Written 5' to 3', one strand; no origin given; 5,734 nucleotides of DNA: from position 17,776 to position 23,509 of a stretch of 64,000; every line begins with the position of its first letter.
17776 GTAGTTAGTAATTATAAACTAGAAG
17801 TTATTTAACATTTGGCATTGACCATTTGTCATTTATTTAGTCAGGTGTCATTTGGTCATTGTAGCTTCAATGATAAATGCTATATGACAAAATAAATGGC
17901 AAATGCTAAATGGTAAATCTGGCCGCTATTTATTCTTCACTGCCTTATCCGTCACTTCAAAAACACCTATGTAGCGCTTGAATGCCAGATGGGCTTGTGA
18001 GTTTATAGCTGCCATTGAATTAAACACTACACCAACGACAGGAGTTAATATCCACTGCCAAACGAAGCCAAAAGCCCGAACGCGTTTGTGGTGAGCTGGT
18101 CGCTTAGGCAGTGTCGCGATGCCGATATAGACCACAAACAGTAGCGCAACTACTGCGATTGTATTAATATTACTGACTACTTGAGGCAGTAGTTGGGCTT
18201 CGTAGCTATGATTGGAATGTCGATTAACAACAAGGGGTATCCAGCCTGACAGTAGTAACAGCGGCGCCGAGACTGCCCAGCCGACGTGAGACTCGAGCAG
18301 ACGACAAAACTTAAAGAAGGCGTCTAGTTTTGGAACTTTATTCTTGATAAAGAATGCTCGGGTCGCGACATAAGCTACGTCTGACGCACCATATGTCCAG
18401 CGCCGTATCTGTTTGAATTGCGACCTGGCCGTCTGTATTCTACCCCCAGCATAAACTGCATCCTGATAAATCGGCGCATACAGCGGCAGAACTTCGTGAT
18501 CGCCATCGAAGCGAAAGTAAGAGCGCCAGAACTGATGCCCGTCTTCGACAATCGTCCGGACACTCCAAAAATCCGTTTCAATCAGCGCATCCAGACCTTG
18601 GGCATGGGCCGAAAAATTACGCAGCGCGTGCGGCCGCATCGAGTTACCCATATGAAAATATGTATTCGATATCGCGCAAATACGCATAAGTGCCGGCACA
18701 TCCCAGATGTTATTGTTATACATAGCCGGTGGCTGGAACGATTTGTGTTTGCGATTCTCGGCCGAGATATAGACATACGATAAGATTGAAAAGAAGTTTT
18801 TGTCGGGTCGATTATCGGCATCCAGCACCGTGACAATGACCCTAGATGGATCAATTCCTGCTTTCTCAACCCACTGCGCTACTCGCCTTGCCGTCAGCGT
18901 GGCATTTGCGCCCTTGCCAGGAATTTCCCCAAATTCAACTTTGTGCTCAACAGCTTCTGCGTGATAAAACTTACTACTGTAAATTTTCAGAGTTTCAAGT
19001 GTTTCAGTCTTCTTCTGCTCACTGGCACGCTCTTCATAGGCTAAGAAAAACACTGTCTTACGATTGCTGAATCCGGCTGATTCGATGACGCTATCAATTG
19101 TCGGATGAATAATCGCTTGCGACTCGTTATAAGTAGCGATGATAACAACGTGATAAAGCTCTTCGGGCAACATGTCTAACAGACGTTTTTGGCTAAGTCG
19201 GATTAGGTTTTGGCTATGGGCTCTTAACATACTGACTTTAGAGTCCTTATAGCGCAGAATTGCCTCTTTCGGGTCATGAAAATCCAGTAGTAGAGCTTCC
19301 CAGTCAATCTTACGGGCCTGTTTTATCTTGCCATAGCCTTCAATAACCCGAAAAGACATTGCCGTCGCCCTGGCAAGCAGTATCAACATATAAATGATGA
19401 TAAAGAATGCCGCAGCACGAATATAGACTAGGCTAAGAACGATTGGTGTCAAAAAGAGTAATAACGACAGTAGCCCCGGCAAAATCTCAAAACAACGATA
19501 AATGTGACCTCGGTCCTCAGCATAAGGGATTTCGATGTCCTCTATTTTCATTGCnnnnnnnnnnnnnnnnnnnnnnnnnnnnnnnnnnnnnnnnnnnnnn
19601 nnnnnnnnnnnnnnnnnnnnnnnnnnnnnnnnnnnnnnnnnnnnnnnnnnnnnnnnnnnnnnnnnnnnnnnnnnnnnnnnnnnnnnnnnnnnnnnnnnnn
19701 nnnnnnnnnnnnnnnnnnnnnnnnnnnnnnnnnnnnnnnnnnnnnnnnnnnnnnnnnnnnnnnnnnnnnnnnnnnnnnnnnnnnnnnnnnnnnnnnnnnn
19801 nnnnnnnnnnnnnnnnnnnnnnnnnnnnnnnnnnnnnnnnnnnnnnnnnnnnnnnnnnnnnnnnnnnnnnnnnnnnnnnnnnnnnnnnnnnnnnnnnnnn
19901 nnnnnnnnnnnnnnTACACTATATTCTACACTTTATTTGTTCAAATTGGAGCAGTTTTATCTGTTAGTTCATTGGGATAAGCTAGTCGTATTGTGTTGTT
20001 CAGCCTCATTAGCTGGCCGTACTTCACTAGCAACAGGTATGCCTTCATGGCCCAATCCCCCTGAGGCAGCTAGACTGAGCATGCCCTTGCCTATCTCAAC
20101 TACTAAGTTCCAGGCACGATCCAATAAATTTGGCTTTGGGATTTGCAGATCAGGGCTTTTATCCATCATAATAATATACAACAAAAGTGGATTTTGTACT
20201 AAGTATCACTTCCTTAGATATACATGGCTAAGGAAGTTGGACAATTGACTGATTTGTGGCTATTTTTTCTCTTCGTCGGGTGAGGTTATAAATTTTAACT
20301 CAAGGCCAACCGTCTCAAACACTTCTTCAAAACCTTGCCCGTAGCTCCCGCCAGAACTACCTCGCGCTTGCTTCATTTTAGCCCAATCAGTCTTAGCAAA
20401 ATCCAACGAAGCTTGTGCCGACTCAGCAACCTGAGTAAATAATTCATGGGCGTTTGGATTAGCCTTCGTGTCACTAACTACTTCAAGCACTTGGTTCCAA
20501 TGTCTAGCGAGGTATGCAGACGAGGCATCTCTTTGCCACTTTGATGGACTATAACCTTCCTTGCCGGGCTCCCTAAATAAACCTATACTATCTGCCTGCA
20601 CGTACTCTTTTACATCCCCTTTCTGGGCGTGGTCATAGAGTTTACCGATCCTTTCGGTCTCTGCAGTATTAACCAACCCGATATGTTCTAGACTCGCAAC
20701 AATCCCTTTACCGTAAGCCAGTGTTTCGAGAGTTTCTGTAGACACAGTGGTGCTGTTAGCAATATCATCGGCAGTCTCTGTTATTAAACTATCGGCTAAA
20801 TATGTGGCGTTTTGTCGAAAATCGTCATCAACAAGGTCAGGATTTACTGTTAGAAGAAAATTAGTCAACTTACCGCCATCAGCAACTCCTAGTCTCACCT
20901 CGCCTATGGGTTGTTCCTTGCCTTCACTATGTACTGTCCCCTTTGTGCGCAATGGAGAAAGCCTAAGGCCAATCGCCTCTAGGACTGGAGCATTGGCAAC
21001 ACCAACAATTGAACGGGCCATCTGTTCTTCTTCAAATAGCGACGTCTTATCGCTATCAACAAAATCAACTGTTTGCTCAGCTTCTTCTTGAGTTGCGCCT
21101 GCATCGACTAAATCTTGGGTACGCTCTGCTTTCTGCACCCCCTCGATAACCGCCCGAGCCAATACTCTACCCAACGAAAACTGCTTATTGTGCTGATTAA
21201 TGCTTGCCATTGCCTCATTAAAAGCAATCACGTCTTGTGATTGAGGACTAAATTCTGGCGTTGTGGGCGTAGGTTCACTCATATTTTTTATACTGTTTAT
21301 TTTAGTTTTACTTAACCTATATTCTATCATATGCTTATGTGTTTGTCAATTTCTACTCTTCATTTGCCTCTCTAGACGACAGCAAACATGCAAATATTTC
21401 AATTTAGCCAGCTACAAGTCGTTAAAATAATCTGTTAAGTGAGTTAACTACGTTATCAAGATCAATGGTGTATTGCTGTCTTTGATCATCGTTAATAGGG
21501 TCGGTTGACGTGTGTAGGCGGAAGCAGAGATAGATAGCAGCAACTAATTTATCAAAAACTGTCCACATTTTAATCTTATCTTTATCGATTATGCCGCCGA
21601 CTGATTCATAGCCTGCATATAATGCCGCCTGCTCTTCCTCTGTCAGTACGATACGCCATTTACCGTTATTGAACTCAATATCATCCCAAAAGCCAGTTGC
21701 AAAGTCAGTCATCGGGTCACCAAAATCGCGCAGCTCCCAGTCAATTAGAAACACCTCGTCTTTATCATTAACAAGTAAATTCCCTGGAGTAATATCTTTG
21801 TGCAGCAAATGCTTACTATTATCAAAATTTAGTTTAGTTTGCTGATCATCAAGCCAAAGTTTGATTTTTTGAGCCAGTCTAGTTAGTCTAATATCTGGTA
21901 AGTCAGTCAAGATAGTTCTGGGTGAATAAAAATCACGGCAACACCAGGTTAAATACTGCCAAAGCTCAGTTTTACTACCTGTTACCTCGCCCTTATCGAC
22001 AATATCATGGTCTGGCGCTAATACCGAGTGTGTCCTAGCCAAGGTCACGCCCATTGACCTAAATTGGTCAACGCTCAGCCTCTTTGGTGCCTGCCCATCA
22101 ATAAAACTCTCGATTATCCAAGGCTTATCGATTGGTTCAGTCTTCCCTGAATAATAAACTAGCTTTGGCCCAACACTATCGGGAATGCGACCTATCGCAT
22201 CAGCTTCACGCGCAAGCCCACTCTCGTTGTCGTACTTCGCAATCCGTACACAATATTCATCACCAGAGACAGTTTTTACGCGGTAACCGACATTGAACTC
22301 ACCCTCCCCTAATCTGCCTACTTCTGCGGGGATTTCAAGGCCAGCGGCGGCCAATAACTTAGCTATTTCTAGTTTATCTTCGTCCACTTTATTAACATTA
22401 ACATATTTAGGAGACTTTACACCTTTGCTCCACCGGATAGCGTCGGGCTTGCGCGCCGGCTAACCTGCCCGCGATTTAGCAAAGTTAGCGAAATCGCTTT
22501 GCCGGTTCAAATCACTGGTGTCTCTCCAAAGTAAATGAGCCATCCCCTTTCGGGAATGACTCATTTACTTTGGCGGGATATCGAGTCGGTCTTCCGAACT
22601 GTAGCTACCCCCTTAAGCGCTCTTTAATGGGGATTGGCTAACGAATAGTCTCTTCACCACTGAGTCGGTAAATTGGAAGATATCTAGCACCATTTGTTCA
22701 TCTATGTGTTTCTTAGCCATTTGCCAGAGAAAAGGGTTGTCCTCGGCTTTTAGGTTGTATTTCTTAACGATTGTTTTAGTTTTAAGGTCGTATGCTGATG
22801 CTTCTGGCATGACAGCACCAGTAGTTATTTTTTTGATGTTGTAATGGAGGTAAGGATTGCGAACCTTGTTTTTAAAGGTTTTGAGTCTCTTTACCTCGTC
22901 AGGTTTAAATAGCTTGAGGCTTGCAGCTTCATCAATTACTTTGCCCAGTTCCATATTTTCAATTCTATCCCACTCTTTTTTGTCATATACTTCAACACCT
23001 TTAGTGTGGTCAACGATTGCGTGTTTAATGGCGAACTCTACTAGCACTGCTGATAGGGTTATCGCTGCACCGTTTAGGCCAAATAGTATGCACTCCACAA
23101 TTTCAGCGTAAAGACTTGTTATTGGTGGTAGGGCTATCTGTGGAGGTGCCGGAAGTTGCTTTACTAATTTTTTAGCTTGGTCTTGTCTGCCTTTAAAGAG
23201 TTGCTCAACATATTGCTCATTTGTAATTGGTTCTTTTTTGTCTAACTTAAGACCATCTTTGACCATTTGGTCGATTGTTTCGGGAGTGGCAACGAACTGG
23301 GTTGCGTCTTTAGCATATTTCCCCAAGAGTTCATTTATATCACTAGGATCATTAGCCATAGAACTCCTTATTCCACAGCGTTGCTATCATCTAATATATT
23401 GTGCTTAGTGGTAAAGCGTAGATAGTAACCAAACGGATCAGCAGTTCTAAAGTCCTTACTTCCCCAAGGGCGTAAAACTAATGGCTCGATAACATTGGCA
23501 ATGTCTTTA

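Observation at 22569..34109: About 11.5-kb integrative element at tRNA-Asp with a large serine recombinase reading into the tRNA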

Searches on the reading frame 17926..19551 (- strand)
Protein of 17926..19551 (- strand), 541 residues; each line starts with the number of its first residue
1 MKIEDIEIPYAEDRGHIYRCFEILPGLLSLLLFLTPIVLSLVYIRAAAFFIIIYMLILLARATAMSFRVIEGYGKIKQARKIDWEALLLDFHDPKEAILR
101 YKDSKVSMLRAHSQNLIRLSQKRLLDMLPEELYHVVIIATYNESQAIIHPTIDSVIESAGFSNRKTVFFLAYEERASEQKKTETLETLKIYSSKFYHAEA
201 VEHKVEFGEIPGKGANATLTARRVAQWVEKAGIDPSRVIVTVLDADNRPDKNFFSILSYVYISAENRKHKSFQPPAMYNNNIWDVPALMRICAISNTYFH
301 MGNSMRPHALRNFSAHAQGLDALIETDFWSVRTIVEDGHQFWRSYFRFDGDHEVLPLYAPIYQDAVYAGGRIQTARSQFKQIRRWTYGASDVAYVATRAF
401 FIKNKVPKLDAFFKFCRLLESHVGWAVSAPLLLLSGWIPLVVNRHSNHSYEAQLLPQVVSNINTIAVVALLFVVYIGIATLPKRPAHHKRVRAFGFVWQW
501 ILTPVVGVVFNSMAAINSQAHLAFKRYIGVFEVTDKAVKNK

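Call 10: search_protein_families(library=pfam, proteins=[window:17926-19551:-], max_evalue=0.01)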
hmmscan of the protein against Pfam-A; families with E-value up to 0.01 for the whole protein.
window:17926-19551:- (541 aa): 1 family
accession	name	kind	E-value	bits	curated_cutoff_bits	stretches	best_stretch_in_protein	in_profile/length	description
PF13632.12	Glyco_trans_2_3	-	0.0033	17.7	27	1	239-477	1-195/198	Glycosyl transferase family group 2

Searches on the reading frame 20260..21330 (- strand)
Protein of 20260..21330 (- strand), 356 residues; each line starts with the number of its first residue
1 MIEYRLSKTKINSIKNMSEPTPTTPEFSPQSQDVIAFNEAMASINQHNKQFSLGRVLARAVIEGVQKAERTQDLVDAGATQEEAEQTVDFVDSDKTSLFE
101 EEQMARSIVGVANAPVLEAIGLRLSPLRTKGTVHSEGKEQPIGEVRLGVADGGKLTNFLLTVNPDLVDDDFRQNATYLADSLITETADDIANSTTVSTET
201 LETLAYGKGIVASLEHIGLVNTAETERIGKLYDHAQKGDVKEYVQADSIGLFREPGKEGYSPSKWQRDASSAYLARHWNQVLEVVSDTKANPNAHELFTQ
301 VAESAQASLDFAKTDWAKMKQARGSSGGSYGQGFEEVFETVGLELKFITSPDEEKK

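Call 10: search_protein_families(library=pfam, proteins=[window:20260-21330:-], max_evalue=0.01)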
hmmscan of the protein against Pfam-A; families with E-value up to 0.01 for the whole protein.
window:20260-21330:- (356 aa): 1 family
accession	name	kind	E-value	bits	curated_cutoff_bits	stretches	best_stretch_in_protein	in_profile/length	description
PF17748.7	VID27_N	-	0.0069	16.7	27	0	28-87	35-94/173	VID27 N-terminal region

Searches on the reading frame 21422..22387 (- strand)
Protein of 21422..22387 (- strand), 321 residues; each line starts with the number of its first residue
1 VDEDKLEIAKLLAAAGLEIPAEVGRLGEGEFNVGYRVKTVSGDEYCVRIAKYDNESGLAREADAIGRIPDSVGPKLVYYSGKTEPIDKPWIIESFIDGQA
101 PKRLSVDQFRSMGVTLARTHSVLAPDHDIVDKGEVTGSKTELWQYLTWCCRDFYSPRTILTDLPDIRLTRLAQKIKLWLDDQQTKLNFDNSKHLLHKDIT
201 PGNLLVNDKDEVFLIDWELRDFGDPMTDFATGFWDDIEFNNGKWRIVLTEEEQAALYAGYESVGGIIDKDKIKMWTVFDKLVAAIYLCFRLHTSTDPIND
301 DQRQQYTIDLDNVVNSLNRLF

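Call 10: search_protein_families(library=pfam, proteins=[window:21422-22387:-], max_evalue=0.01)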
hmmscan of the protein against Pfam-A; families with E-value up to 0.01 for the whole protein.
window:21422-22387:- (321 aa): 2 families
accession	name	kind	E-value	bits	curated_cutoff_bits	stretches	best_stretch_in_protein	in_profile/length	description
PF01636.29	APH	-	1.5e-16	61.4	23.2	1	26-241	5-211/239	Phosphotransferase enzyme family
PF01633.27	Choline_kinase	-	0.0006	19.7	29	1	92-220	69-191/300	Choline/ethanolamine kinase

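Call 12: find_encoding_contigs(protein=window:21422-22387:-, flank=10000, max_places=10)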
Protein window:21422-22387:- (321 aa): 2 contigs read that carry it; 2 places shown.
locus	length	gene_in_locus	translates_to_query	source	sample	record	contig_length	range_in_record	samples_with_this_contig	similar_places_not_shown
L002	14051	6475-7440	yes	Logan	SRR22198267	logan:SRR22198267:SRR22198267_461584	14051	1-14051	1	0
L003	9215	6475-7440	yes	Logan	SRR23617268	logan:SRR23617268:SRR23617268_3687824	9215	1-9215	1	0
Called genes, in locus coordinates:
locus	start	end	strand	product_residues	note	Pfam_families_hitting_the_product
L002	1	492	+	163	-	?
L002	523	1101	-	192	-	-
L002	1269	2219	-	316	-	-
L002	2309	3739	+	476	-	PF00144:Beta-lactamase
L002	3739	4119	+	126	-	-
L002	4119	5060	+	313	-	PF00389:2-Hacid_dh, PF02826:2-Hacid_dh_C, PF00670:AdoHcyase_NAD (faint)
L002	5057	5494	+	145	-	PF00903:Glyoxalase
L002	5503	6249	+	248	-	-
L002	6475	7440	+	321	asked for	PF01636:APH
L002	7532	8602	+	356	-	-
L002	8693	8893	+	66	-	-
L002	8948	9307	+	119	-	-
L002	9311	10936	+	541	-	-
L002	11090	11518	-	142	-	PF22811:Zn_ribbon_NrdR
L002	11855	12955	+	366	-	PF01702:TGT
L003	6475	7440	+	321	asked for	PF01636:APH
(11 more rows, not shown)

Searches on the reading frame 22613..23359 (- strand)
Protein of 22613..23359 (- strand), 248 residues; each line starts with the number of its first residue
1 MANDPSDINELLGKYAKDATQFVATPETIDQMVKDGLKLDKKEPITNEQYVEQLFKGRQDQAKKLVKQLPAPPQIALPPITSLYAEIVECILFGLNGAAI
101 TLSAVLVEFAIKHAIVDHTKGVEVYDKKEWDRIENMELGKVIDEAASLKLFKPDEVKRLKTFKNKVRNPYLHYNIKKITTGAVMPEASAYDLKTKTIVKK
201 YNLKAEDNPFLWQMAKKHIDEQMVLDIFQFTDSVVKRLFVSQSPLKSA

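Call 9: search_protein_families(library=pfam, proteins=[window:22613-23359:-], max_evalue=0.01)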
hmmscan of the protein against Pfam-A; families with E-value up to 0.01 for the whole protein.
window:22613-23359:- (248 aa): 0 families

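Call 42: search_protein_families(library=phrogs, proteins=[window:22613-23359:-], max_evalue=0.01)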
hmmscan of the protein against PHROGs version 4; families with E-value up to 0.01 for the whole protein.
window:22613-23359:- (248 aa): 1 family
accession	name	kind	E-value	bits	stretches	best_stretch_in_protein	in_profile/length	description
phrog_1305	-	DNA, RNA and nucleotide metabolism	0.0031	17.9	1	68-157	91-167/226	DNA binding protein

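Call 62: search_protein_families(library=ncbifam, proteins=[window:22613-23359:-], max_evalue=0.001)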
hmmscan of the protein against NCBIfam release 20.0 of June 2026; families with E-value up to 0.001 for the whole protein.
window:22613-23359:- (248 aa): 0 families

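Call 63: search_protein_families(library=padloc, proteins=[window:22613-23359:-], max_evalue=0.001)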
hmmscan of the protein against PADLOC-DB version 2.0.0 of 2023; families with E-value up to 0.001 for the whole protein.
window:22613-23359:- (248 aa): 0 families
